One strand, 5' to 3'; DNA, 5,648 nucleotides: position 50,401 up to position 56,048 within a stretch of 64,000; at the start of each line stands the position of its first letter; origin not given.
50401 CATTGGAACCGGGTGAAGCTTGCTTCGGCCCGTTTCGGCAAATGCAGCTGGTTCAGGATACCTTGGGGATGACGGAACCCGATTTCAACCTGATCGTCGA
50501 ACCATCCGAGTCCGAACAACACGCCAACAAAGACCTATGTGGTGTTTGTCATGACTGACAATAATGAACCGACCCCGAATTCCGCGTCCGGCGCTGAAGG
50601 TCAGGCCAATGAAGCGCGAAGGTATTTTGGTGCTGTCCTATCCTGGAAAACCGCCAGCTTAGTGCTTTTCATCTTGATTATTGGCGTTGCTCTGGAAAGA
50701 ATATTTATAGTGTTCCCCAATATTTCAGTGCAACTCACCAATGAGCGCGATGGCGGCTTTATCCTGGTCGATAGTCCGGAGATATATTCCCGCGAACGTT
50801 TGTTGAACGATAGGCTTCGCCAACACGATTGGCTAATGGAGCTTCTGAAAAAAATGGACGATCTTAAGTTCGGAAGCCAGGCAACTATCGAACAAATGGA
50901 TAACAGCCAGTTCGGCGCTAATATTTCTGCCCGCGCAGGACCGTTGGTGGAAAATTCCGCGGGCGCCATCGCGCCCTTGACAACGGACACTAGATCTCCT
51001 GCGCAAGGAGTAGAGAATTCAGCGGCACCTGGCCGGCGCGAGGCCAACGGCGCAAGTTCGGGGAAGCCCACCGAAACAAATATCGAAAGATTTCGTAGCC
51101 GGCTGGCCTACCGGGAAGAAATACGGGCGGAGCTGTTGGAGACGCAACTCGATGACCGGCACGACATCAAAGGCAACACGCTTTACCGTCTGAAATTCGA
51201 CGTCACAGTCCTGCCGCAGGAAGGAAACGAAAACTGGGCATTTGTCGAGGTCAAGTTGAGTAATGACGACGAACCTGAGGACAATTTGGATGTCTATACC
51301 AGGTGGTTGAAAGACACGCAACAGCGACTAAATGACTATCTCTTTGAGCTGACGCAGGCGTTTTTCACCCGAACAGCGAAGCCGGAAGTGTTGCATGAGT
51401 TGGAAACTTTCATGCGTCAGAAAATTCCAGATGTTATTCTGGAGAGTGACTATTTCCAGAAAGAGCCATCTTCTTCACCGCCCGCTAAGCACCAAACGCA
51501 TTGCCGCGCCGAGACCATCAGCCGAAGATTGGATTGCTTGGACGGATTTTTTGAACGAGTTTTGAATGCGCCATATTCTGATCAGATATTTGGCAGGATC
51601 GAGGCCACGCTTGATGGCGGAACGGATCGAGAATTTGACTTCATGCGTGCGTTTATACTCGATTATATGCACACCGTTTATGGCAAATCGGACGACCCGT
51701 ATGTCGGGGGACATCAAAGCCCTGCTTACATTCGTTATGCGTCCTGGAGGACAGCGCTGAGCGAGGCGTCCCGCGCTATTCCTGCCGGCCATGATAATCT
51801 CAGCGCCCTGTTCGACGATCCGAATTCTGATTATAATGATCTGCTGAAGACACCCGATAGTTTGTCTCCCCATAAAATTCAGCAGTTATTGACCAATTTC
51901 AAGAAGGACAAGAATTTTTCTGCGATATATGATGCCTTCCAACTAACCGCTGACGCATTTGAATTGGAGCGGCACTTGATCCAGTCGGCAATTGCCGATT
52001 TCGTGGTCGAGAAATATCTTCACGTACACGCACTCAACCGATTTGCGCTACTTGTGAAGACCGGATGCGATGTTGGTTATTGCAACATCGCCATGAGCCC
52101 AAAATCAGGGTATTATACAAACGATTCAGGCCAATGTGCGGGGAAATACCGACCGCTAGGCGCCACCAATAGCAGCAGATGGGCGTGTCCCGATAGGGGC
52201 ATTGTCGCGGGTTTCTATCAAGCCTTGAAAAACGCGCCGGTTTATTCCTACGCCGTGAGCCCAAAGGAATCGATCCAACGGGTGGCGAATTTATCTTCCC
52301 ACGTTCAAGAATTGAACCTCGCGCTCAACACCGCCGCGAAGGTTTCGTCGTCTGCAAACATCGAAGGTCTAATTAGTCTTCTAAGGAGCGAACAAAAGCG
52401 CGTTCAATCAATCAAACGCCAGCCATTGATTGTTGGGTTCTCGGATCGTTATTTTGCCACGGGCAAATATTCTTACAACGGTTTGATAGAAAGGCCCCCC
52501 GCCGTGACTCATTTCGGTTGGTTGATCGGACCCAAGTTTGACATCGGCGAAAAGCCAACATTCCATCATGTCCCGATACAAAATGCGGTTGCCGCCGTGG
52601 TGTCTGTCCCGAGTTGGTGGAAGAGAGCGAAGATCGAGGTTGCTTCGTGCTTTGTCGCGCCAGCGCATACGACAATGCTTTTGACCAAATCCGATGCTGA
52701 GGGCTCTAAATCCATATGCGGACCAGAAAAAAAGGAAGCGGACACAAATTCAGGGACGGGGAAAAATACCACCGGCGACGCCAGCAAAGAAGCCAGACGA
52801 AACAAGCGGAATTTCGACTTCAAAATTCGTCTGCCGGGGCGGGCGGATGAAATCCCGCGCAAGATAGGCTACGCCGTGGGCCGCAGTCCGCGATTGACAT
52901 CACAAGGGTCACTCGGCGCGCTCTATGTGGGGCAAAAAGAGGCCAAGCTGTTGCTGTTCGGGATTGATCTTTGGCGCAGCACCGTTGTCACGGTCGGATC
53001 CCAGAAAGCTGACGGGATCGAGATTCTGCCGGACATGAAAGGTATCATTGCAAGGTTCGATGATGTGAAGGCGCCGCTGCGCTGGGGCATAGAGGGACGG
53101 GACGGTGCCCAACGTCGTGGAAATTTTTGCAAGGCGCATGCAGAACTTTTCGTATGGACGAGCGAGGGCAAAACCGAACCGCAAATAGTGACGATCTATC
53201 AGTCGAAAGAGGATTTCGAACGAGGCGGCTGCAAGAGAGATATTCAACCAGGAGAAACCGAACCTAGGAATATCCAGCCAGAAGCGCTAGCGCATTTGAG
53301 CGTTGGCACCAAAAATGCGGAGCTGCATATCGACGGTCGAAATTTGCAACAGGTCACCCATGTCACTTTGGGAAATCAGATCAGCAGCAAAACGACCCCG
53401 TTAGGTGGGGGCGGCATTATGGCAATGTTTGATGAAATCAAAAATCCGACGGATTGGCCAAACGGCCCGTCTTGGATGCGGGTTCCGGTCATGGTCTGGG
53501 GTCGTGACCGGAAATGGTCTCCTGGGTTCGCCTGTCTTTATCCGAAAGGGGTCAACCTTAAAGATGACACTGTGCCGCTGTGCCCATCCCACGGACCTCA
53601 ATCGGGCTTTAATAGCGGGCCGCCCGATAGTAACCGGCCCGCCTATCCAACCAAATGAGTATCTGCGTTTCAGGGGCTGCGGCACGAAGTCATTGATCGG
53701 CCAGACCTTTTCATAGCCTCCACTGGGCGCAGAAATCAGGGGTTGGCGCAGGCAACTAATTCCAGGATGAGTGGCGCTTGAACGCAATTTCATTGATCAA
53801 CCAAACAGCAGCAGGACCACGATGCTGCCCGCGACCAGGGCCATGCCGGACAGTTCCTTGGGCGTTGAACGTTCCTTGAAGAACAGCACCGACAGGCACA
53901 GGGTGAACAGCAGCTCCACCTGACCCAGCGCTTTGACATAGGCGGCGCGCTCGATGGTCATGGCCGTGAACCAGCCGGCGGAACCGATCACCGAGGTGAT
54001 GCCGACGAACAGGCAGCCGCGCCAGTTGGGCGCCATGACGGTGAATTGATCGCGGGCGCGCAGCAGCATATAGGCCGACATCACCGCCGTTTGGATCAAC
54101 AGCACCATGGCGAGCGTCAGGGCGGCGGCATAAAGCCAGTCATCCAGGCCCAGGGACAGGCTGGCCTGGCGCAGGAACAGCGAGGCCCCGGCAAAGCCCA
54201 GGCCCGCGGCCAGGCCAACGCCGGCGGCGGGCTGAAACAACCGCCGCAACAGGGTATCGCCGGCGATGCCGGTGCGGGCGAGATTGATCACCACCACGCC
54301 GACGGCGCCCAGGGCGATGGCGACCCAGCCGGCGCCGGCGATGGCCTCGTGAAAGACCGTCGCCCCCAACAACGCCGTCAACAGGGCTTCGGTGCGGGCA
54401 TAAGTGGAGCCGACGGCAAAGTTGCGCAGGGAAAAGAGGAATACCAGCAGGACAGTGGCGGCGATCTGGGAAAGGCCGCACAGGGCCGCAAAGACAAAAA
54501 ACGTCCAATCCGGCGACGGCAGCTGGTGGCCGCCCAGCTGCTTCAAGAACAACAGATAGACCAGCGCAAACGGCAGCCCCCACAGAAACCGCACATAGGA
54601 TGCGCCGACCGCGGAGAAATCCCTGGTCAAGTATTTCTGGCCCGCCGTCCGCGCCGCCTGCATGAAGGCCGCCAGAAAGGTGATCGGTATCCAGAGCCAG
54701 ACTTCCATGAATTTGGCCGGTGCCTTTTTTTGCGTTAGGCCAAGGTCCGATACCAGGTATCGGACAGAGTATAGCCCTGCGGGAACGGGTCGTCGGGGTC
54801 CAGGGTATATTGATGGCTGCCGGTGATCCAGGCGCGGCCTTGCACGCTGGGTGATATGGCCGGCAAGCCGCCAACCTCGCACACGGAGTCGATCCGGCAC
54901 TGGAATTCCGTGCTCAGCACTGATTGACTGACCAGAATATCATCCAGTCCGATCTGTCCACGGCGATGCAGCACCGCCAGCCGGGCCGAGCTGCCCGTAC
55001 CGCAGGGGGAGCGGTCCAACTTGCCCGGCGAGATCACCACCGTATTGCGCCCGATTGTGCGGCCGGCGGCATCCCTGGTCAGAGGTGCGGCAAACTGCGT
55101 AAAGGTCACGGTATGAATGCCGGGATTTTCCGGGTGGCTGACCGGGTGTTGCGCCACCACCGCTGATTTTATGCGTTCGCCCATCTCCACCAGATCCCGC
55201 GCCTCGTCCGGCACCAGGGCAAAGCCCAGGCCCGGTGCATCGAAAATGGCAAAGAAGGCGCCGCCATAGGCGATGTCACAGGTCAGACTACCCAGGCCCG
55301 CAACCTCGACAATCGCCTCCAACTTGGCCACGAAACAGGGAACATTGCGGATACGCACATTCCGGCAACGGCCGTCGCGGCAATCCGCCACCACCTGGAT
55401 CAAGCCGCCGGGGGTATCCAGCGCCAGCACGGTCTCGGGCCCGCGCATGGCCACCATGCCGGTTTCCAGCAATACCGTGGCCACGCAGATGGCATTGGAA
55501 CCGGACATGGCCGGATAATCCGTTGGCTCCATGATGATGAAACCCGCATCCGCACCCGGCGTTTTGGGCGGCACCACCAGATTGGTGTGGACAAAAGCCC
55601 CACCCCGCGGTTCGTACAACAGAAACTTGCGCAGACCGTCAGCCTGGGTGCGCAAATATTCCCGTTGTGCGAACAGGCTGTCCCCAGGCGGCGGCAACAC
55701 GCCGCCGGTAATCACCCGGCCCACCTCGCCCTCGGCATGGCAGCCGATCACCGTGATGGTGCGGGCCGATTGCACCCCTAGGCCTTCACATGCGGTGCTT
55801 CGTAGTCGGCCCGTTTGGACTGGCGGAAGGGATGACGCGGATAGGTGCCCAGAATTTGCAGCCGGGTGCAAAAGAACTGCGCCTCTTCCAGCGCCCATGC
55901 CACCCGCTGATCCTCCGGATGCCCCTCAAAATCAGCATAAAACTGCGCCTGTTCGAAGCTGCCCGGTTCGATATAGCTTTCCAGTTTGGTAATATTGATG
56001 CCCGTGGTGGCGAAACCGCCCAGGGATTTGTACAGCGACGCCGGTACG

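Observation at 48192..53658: Four-gene operon: Trp-X-Asn repeat peptide, radical SAM/SPASM maturase and two orphan proteins (candidate undescribed cyclophane-type RiPP system)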

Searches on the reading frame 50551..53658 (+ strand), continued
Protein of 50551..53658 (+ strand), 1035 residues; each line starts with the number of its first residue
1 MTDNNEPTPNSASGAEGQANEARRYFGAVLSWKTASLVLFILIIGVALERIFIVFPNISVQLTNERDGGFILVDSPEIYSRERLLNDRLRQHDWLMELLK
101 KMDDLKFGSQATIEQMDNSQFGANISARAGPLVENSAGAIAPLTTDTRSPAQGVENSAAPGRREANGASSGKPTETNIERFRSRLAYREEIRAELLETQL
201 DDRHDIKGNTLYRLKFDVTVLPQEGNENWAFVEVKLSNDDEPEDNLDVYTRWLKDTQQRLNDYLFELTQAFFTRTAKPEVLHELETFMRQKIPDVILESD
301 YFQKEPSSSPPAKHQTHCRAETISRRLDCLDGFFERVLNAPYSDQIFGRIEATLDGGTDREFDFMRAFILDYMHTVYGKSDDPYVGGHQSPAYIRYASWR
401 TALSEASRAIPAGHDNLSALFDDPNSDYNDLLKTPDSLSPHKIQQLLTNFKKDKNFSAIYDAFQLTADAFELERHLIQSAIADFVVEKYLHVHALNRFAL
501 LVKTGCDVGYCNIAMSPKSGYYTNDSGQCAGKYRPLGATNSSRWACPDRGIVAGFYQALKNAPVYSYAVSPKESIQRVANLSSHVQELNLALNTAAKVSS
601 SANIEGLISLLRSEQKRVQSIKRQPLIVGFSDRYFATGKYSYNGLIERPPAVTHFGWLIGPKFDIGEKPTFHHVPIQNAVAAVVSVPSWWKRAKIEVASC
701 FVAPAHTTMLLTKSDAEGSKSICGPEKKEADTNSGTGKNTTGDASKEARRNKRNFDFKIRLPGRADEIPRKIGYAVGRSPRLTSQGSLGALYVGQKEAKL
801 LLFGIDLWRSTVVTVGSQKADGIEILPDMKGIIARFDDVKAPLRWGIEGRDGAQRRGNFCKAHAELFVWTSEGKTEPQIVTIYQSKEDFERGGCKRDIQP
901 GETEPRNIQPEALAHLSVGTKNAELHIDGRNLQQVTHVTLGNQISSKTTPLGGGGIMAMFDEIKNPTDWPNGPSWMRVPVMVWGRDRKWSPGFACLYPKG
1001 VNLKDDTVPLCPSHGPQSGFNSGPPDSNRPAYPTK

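Call 40: fold_search(model_id=the predicted structure, library=pdb)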
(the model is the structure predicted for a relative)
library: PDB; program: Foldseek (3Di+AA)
matches with E <= 10: 521; with E <= 0.001: 8
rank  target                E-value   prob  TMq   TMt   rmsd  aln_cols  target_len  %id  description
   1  6e57_A                1.9e-05  1.00  0.07  0.17  19.0       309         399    9  Bacteroides ovatus mixed-linkage glucan utilization locus (MLGUL) SGBP-B in complex with mixed-linkage heptasaccharide (released 2019-05-29)
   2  6e57_C                2.3e-05  1.00  0.07  0.18  18.8       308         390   10  Bacteroides ovatus mixed-linkage glucan utilization locus (MLGUL) SGBP-B in complex with mixed-linkage heptasaccharide (released 2019-05-29)
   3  6e57_D                3.1e-05  1.00  0.07  0.18  18.5       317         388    9  Bacteroides ovatus mixed-linkage glucan utilization locus (MLGUL) SGBP-B in complex with mixed-linkage heptasaccharide (released 2019-05-29)
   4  6e9b_C                4.6e-05  1.00  0.08  0.18  18.6       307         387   10  Bacteroides ovatus mixed-linkage glucan utilization locus (MLGUL) SGBP-B in complex with mixed-linkage heptasaccharide (released 2019-05-15)
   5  6e57_B                7.5e-05  1.00  0.07  0.17  19.4       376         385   10  Bacteroides ovatus mixed-linkage glucan utilization locus (MLGUL) SGBP-B in complex with mixed-linkage heptasaccharide (released 2019-05-29)
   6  6e9b_B                2.8e-04  1.00  0.07  0.18  18.0       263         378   10  Bacteroides ovatus mixed-linkage glucan utilization locus (MLGUL) SGBP-B in complex with mixed-linkage heptasaccharide (released 2019-05-15)
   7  6gcu_A                6.4e-04  1.00  0.07  0.11  17.3       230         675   12  MET receptor in complex with InlB internalin domain and DARPin A3A (released 2019-05-15)
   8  6e8f_C                6.7e-04  0.97  0.08  0.21  20.9       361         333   10  Crystal Structure of Human Protocadherin-15 EC3-5 CD2-1 (released 2019-07-31)
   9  6e9b_A                1.4e-03  1.00  0.07  0.18  19.3       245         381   11  Bacteroides ovatus mixed-linkage glucan utilization locus (MLGUL) SGBP-B in complex with mixed-linkage heptasaccharide (released 2019-05-15)
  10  5jop_H                1.5e-03  0.99  0.07  0.29  17.4       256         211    8  Crystal structure of anti-glycan antibody Fab14.22 in complex with Streptococcus pneumoniae serotype 14 tetrasaccharid (released 2017-03-22)
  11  8umz_A                1.7e-03  0.97  0.07  0.27  20.7       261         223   14  Crystal Structure of Engineered Mouse Protocadherin-15 EC4-EC7 Connection (released 2024-11-13)
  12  7k44                  2.4e-03  1.00  0.07  0.18  15.9       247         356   11  SGBP-B from a complex xyloglucan utilization locus in Bacteroides uniformis (released 2021-09-29)
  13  7sqc_M1               2.4e-03  0.77  0.06  0.10  28.8       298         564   12  Ciliary C1 central pair apparatus isolated from Chlamydomonas reinhardtii (released 2022-04-13)
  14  5szo_B                2.6e-03  0.72  0.07  0.15  23.6       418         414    8  Protocadherin Gamma B7 extracellular cadherin domains 1-4 P41212 crystal form (released 2016-10-19)
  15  5jop_E                3.7e-03  0.98  0.07  0.30  17.4       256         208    9  Crystal structure of anti-glycan antibody Fab14.22 in complex with Streptococcus pneumoniae serotype 14 tetrasaccharid (released 2017-03-22)
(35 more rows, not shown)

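Call 81: search_protein_families(library=padloc, proteins=[window:50551-53658:+], max_evalue=0.01)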
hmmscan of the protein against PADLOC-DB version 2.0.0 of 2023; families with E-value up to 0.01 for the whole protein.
window:50551-53658:+ (1035 aa): 0 families

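Call 91: search_protein_families(library=phrogs, proteins=[window:50551-53658:+], max_evalue=0.01)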
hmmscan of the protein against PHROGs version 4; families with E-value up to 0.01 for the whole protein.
window:50551-53658:+ (1035 aa): 0 families

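Call 93: fold_search(model_id=the predicted structure, library=viral)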
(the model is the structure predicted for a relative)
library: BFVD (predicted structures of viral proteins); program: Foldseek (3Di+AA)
matches with E <= 10: 416; with E <= 0.001: 3
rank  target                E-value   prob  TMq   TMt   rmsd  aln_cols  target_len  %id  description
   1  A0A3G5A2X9            3.5e-05  1.00  0.08  0.16  17.3       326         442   12  IPT/TIG domain-containing protein [Harvfovirus sp.]
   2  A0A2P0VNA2            7.9e-04  0.35  0.07  0.09  20.3       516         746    9  Uncharacterized protein [Tetraselmis virus 1]
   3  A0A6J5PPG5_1          8.3e-04  1.00  0.07  0.09  15.8       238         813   12  Concanavalin A-like lectin/glucanases superfamily [uncultured Caudovirales phage]
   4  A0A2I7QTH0            1.2e-03  0.69  0.07  0.13  20.5       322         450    9  (no name in the UniProt tables at hand)
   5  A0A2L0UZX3            1.6e-03  0.97  0.09  0.08  15.8       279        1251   11  Extracellular serine proteinase [Agrobacterium phage Atu_ph07]
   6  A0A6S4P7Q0            1.9e-03  0.89  0.08  0.13  30.2       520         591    9  Tail fiber protein [uncultured phage_MedDCM-OCT-S28-C10]
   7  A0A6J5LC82            2.0e-03  0.98  0.07  0.07  17.3       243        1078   11  Ig [uncultured Caudovirales phage]
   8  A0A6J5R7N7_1          2.2e-03  0.91  0.09  0.12  29.7       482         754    8  IPT_PCSR domain containing protein [uncultured Caudovirales phage]
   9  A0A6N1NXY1            2.4e-03  0.33  0.05  0.05  20.6       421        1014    8  DUF11 domain-containing protein [Tupanvirus soda lake]
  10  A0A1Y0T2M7            2.8e-03  0.63  0.08  0.09  20.3       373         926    8  Glycoside hydrolase family 5 domain-containing protein [Pseudomonas phage Skulduggery]
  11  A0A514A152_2          2.8e-03  0.47  0.08  0.06  20.8       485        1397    7  Uncharacterized protein [Aeromonas phage LAh10]
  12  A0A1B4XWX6            2.9e-03  0.84  0.08  0.07  20.3       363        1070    9  Tail collar domain [Tenacibaculum phage pT24]
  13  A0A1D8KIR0            4.5e-03  0.13  0.07  0.07  35.3      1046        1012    9  Baseplate hub + tail lysozyme [Synechococcus phage S-CAM3]
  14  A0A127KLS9            5.0e-03  0.30  0.06  0.09  36.1       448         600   10  Virion structural protein [Cyanophage S-RIM32]
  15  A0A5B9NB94            5.5e-03  0.33  0.05  0.12  26.8       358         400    9  Tail fiber [Stenotrophomonas phage Ponderosa]
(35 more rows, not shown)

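Call 95: search_protein_families(library=pfam, proteins=[L024:5338-5883:+], max_evalue=0.001)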
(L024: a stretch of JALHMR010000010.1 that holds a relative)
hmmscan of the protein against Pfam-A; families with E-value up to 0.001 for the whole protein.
L024:5338-5883:+ (181 aa): 0 families

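Call 99: search_dna_similar(query=window:50551-53658:+, collection=plasmids, mode=protein, max_rows=15)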
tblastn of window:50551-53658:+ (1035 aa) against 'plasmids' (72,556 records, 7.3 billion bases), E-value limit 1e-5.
No match.

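Call 100: search_protein_families(library=ncbifam, alignment_id=A1, max_evalue=0.01)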
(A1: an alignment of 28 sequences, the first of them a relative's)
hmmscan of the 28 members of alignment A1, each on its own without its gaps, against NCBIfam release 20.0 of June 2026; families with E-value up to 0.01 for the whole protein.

A. member 1, P0001 (1035 aa): 0 families

B. families by the number of members that match (of 28 scanned): 0 families

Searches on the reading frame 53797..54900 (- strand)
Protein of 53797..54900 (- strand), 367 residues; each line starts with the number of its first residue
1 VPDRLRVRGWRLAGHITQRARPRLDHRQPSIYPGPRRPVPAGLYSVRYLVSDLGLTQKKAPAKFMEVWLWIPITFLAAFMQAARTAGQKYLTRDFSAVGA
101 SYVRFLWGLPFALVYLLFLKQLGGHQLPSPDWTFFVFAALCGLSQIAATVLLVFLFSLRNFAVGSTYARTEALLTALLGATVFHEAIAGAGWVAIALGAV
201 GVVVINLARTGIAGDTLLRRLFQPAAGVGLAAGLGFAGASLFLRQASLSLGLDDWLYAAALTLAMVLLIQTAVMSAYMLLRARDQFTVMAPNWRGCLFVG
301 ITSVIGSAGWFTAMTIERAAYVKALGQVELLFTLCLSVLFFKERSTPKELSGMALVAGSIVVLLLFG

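Call 95: search_protein_families(library=pfam, proteins=[window:53797-54900:-], max_evalue=0.001)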
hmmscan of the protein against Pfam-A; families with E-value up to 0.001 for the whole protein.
window:53797-54900:- (367 aa): 2 families
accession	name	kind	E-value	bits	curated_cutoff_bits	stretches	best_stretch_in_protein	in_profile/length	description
PF00892.27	EamA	-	3.4e-16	60.2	28.2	2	69-206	2-134/135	EamA-like transporter family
PF08449.17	UAA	-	0.00032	20.4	26.2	1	256-362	197-306/311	UAA transporter family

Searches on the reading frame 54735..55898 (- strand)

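Call 95: search_protein_families(library=pfam, proteins=[window:54735-55898:-], max_evalue=0.001)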
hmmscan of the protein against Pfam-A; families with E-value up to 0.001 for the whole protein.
window:54735-55898:- (387 aa): 1 family
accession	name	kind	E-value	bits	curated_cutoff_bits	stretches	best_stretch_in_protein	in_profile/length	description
PF05544.16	Pro_racemase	-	8e-124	413.4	27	1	50-377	1-325/325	Proline racemase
